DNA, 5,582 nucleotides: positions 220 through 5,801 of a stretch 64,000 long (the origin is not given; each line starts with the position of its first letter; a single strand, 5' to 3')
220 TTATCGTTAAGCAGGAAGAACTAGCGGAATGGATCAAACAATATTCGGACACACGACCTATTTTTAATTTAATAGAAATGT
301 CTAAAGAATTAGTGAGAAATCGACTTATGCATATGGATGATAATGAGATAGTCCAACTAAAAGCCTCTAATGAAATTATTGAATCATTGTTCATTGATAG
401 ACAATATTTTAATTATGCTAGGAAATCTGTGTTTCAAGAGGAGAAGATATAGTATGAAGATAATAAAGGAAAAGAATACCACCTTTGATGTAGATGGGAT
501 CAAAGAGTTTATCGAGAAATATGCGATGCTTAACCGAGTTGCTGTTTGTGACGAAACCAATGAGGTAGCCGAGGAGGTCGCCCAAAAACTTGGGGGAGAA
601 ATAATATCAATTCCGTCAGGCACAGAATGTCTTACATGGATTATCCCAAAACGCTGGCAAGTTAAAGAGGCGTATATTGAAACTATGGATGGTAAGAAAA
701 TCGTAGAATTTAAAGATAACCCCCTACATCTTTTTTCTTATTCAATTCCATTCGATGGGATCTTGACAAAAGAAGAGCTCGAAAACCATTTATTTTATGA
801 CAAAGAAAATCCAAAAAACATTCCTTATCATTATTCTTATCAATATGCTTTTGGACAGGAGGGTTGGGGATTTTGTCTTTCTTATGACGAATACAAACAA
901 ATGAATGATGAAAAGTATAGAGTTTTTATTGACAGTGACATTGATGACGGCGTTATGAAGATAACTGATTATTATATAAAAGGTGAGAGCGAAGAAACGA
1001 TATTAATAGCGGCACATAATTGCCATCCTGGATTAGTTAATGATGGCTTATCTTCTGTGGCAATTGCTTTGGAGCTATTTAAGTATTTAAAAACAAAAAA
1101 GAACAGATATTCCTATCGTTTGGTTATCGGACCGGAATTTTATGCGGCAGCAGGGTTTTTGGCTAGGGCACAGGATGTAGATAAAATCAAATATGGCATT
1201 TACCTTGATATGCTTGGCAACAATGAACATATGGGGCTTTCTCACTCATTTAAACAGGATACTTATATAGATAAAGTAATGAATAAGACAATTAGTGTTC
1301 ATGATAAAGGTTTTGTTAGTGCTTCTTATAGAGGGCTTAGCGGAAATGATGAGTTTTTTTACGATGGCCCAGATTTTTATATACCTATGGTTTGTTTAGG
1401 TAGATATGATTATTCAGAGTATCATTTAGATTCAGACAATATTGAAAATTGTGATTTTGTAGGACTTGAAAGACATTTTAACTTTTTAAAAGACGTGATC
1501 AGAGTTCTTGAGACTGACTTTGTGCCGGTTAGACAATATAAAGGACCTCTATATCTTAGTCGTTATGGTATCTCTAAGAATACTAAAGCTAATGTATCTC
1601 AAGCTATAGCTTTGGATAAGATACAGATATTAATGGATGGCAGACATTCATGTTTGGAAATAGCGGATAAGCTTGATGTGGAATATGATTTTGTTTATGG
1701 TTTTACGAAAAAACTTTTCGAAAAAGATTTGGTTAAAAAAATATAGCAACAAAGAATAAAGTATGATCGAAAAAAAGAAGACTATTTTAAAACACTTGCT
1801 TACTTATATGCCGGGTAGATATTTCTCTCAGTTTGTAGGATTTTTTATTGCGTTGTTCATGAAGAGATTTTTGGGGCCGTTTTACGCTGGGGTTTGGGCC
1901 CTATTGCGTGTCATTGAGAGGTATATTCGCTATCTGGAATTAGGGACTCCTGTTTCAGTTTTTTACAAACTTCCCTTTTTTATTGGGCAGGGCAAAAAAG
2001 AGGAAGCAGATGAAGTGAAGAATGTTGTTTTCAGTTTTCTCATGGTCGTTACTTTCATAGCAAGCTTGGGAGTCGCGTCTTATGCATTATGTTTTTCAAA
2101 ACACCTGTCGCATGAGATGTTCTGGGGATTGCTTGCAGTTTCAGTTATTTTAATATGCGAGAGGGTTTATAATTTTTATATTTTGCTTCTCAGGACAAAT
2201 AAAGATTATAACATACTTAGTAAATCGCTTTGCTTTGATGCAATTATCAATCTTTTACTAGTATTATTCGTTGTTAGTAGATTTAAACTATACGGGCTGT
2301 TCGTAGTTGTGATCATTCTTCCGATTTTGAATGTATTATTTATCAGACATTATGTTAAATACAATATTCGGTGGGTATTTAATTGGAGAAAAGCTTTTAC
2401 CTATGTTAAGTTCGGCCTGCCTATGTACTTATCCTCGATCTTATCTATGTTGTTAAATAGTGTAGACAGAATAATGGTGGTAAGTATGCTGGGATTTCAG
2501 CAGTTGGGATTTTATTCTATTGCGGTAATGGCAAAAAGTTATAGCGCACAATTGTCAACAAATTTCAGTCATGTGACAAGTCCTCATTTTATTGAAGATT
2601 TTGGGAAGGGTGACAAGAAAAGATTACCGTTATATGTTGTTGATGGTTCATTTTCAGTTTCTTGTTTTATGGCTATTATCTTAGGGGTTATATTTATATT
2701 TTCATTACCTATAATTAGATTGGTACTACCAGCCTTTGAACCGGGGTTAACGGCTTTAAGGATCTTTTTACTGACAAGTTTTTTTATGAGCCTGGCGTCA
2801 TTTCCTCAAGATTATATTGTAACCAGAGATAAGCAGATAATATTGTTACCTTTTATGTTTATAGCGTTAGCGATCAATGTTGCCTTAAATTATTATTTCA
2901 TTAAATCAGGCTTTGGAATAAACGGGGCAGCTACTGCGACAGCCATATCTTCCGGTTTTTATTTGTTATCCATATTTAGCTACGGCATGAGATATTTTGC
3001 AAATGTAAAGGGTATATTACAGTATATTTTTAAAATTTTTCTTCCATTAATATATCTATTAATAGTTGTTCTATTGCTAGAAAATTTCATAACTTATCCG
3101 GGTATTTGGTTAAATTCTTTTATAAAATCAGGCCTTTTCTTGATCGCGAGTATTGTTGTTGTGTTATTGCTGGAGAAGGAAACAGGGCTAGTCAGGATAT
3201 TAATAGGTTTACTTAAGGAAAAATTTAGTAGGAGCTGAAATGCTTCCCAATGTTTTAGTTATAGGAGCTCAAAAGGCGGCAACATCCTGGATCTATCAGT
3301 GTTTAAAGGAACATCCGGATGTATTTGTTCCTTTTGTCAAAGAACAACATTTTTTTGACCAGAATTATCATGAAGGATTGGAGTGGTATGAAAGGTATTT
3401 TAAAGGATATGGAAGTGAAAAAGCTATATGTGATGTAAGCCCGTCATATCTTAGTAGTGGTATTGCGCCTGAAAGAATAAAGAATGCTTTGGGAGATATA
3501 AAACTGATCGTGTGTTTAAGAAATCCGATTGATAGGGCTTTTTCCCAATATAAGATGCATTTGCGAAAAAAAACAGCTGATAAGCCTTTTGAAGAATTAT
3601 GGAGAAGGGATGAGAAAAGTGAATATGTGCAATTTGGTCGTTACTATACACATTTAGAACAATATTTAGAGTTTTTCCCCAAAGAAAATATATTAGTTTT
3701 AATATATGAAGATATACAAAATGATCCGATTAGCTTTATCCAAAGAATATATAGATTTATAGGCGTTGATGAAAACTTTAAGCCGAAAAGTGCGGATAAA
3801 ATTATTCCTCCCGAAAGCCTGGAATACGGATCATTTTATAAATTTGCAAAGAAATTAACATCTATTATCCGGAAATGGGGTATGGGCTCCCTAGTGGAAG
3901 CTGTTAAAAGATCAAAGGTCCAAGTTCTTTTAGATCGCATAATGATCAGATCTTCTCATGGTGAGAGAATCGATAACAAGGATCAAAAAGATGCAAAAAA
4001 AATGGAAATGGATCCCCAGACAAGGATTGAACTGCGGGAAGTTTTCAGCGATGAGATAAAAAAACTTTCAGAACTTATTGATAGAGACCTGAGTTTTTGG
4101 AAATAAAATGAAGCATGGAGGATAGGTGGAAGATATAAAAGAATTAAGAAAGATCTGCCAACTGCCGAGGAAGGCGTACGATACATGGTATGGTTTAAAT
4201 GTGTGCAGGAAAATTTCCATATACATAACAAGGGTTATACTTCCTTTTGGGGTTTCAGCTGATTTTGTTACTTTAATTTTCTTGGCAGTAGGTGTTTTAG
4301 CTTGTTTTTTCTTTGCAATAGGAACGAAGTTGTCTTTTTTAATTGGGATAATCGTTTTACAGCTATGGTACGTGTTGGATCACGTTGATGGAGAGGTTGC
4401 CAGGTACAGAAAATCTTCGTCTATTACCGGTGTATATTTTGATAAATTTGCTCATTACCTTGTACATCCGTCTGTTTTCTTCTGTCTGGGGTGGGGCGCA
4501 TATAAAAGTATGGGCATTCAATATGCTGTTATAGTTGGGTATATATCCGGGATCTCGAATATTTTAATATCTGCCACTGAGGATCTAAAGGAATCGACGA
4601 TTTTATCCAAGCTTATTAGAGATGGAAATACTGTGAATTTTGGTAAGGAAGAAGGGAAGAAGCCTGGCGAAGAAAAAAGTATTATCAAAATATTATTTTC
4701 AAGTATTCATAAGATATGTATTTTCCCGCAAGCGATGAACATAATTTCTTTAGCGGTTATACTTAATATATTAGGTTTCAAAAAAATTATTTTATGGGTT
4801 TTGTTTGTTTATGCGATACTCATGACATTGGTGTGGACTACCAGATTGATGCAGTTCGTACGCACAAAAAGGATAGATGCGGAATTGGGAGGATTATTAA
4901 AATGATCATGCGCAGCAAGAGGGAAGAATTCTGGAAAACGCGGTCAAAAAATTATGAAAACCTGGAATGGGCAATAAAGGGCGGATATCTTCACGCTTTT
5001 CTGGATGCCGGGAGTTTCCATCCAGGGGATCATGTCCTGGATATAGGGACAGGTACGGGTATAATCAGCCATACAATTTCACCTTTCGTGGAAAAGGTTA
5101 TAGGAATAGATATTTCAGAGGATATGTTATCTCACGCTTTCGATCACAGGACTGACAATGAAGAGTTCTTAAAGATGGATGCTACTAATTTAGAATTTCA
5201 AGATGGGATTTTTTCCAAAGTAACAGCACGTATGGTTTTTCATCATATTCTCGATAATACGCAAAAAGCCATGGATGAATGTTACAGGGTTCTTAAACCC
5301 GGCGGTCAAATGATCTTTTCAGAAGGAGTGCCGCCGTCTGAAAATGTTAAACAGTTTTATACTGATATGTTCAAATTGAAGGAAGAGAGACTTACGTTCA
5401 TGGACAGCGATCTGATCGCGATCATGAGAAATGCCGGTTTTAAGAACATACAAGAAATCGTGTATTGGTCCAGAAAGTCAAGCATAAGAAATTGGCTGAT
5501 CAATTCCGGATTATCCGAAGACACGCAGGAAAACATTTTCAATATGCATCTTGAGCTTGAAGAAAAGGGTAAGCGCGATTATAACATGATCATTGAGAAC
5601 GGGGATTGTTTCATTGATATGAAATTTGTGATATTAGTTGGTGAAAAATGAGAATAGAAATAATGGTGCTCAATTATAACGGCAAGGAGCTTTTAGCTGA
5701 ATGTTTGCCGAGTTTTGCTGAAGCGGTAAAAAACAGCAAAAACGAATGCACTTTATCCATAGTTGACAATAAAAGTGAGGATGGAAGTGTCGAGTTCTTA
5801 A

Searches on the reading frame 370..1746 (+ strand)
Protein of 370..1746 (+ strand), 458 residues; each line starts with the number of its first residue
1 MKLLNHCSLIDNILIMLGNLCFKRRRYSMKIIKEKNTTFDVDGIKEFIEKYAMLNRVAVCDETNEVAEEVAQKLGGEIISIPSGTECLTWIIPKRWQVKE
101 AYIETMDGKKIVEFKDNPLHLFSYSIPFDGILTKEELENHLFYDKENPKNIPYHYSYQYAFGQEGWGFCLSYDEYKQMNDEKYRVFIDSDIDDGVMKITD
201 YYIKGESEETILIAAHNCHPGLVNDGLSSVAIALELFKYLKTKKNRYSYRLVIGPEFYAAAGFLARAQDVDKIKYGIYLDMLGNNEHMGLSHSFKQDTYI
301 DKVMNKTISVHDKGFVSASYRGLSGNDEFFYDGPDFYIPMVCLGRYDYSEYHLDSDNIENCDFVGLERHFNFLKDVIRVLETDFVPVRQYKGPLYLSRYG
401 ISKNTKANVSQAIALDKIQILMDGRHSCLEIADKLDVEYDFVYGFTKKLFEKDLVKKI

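Call 35: search_protein_families(library=pfam, proteins=[window:370-1746:+], max_evalue=0.00001)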
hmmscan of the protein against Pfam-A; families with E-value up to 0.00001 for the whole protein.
window:370-1746:+ (458 aa): 3 families
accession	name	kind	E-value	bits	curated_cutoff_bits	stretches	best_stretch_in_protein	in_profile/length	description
PF16254.10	DUF4910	-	2.8e-50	170.9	26.6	1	48-383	4-247/247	Domain of unknown function (DUF4910)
PF09940.16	DUF2172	-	1.4e-31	109.2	27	1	96-189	2-91/92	Domain of unknown function (DUF2172)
PF04389.22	Peptidase_M28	-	7.4e-06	26.3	21.3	0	203-371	6-187/193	Peptidase family M28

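Call 68: find_encoding_contigs(protein=window:370-1746:+, flank=10000, max_places=2)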
Protein window:370-1746:+ (458 aa): no gene with exactly this product is on record in the collection.

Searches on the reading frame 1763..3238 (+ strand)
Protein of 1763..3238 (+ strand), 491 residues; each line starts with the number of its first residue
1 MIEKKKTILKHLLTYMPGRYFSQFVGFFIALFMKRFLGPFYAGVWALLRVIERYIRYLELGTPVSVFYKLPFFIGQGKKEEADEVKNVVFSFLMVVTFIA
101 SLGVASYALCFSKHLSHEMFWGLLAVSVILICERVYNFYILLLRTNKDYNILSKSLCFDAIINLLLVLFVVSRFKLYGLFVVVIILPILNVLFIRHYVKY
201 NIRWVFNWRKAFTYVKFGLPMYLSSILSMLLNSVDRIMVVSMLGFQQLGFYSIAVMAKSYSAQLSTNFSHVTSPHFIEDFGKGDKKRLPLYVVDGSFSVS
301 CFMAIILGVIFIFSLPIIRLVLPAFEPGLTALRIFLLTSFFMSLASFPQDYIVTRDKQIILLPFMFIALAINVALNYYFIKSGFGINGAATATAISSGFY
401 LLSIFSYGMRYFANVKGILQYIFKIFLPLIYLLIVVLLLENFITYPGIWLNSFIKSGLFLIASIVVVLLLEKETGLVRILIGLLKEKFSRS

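Call 35: search_protein_families(library=pfam, proteins=[window:1763-3238:+], max_evalue=0.00001)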
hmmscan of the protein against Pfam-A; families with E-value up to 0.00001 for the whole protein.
window:1763-3238:+ (491 aa): 1 family
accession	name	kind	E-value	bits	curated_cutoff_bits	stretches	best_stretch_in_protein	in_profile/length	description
PF13440.11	Polysacc_synt_3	-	2.5e-12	47.1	23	1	78-322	39-284/293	Polysaccharide biosynthesis protein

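Call 70: find_encoding_contigs(protein=window:1763-3238:+, flank=10000, max_places=2)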
Protein window:1763-3238:+ (491 aa): 5 contigs read that carry it; 2 places shown.
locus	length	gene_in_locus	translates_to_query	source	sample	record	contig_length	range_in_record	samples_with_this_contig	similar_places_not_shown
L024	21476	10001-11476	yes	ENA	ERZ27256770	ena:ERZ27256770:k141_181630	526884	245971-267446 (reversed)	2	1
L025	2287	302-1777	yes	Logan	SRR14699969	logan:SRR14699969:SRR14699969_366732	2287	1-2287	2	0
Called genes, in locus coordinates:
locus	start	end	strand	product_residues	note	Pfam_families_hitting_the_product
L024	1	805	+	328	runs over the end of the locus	PF13489:Methyltransf_23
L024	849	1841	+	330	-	-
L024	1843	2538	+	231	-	PF00398:RrnaAD (weak), PF05175:MTS (weak), PF05401:NodS, PF13489:Methyltransf_23 (weak), PF13847:Methyltransf_31, PF08241:Methyltransf_11, PF08242:Methyltransf_12, PF13649:Methyltransf_25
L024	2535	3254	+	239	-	PF08889:WbqC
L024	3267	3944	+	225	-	PF02585:PIG-L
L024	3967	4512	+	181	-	PF13302:Acetyltransf_3, PF13420:Acetyltransf_4, PF13523:Acetyltransf_8 (faint), PF00583:Acetyltransf_1, PF13508:Acetyltransf_7 (weak)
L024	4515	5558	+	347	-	PF03102:NeuB, PF08666:SAF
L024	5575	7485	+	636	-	-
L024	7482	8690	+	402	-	PF00685:Sulfotransfer_1, PF13469:Sulfotransfer_3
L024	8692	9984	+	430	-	PF16254:DUF4910, PF09940:DUF2172, PF04389:Peptidase_M28 (weak)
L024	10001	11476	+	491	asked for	PF13440:Polysacc_synt_3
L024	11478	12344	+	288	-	PF00685:Sulfotransfer_1, PF13469:Sulfotransfer_3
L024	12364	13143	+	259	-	PF01066:CDP-OH_P_transf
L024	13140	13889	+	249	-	PF02353:CMAS (weak), PF13489:Methyltransf_23, PF01209:Ubie_methyltran, PF06325:PrmA (weak), PF13847:Methyltransf_31, PF08241:Methyltransf_11, PF08242:Methyltransf_12, PF13649:Methyltransf_25, +1 more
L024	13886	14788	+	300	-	PF00535:Glycos_transf_2, PF13641:Glyco_tranf_2_3 (weak)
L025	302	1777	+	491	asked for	PF13440:Polysacc_synt_3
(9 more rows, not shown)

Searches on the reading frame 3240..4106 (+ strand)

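Call 35: search_protein_families(library=pfam, proteins=[window:3240-4106:+], max_evalue=0.00001)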
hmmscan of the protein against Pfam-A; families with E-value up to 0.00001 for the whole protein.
window:3240-4106:+ (288 aa): 2 families
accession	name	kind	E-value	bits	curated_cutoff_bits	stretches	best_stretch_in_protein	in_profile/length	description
PF00685.33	Sulfotransfer_1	-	8.9e-28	97.8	22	1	3-191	2-194/255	Sulfotransferase domain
PF13469.12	Sulfotransfer_3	-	2.7e-19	70.7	27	1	50-177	91-213/216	Sulfotransferase family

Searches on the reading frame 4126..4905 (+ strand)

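Call 35: search_protein_families(library=pfam, proteins=[window:4126-4905:+], max_evalue=0.00001)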
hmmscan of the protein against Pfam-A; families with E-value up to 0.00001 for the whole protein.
window:4126-4905:+ (259 aa): 1 family
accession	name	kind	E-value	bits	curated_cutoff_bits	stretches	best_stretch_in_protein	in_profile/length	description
PF01066.26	CDP-OH_P_transf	-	7e-08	33.4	22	1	45-138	4-92/152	CDP-alcohol phosphatidyltransferase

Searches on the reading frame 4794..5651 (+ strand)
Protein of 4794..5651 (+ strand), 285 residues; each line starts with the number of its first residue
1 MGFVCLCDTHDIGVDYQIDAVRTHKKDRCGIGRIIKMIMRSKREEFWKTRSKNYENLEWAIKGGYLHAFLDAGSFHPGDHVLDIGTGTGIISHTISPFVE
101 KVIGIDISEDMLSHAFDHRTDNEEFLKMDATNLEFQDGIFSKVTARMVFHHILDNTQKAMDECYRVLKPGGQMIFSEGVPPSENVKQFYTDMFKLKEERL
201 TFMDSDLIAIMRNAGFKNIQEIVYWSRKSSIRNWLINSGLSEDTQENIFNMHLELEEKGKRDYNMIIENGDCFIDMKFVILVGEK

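Call 35: search_protein_families(library=pfam, proteins=[window:4794-5651:+], max_evalue=0.00001)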
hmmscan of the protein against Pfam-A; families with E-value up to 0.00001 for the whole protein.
window:4794-5651:+ (285 aa): 9 families
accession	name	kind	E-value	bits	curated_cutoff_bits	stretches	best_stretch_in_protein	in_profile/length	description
PF08241.18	Methyltransf_11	-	2.6e-22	79.7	21.2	1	82-175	1-95/95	Methyltransferase domain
PF13649.12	Methyltransf_25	-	1.5e-20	74.1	27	1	81-171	1-97/97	Methyltransferase domain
PF13489.12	Methyltransf_23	-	2e-17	63.9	27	1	75-220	20-163/164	Methyltransferase domain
PF13847.12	Methyltransf_31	-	1.1e-16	61.2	27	1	76-194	2-128/145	Methyltransferase domain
PF08242.18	Methyltransf_12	-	6.2e-14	52.9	30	1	82-172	1-97/98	Methyltransferase domain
PF01209.24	Ubie_methyltran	-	9.7e-14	51.7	20.1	1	76-179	46-155/233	ubiE/COQ5 methyltransferase family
PF01555.25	N6_N4_Mtase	-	9.8e-08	32.6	26.7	0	149-244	25-111/221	DNA methylase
PF06325.19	PrmA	-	3.4e-07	30.5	22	1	76-197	160-281/296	Ribosomal protein L11 methyltransferase (PrmA)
PF02353.26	CMAS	-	1.2e-06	28.4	27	1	70-175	55-164/273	Mycolic acid cyclopropane synthetase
